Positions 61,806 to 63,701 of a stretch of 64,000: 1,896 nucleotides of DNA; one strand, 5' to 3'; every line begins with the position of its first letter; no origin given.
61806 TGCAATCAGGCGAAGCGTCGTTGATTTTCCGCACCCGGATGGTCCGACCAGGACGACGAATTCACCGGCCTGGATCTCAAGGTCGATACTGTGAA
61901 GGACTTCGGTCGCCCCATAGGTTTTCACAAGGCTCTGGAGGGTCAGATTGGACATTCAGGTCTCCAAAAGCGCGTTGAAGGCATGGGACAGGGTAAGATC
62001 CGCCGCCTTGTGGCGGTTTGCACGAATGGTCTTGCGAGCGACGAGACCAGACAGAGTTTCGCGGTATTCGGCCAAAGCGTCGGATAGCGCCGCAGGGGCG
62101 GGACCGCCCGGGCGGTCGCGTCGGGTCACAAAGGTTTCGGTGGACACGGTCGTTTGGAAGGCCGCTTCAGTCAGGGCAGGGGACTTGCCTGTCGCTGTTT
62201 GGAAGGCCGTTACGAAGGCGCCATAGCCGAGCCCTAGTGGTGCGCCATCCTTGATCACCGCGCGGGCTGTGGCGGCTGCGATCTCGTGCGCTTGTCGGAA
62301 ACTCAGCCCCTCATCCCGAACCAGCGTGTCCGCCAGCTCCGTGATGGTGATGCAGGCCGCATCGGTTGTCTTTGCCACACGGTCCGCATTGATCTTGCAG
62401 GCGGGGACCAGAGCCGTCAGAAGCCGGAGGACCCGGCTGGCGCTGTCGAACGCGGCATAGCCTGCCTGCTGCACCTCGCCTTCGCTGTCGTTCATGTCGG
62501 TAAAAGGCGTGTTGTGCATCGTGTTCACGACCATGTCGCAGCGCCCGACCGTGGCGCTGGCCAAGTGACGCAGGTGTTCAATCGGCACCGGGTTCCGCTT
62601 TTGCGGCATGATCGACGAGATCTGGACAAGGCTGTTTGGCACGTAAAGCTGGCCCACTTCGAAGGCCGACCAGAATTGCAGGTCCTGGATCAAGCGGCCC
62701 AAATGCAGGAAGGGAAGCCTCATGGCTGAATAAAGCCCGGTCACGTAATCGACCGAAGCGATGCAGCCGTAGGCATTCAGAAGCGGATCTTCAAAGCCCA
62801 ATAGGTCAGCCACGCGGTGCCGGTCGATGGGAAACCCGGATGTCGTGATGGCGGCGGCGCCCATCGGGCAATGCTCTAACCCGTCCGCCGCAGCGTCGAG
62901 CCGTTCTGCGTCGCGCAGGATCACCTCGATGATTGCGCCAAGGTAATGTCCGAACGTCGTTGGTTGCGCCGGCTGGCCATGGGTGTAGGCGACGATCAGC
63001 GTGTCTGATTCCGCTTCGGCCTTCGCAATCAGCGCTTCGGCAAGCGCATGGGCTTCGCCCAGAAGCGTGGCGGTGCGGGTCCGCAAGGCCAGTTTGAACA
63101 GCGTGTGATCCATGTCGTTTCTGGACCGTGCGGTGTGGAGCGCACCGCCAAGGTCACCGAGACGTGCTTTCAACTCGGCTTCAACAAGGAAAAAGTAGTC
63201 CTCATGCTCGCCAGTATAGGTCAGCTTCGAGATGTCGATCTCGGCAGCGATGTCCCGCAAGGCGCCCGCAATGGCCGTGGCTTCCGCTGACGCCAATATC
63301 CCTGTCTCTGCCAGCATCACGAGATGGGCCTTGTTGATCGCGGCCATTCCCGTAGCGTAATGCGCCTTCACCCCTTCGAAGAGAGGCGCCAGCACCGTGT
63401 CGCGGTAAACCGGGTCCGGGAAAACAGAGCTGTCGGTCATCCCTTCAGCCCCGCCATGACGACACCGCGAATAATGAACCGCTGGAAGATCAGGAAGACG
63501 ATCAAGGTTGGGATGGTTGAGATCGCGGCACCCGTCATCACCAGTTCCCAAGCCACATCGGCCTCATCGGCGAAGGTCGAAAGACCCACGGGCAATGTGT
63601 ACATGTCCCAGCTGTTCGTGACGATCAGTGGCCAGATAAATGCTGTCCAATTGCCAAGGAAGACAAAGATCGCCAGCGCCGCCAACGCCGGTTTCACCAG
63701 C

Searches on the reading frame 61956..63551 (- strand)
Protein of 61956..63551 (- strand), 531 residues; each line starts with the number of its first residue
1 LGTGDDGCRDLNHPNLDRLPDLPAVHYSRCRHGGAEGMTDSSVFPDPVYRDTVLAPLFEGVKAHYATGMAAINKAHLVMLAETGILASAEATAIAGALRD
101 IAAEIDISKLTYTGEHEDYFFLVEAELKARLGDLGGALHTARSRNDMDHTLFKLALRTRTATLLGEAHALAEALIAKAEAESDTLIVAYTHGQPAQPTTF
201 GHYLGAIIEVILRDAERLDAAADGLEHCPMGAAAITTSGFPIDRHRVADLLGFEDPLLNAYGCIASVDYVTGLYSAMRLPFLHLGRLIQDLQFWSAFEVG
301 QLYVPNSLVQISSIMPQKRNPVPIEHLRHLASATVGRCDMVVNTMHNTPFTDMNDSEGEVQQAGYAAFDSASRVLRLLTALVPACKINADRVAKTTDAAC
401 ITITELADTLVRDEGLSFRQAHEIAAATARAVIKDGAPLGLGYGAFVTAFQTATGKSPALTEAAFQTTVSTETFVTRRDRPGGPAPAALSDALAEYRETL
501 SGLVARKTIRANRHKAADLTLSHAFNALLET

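Call 33: search_protein_families(library=pfam, proteins=[window:61956-63551:-], max_evalue=0.0001)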
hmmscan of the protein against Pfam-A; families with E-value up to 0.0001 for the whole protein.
window:61956-63551:- (531 aa): 2 families
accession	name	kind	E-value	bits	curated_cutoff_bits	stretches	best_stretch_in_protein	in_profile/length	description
PF00206.25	Lyase_1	-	2e-40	139.6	27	1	80-335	39-311/312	Lyase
PF14698.11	ASL_C2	-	9.5e-09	36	27.3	1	401-439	2-39/69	Argininosuccinate lyase C-terminal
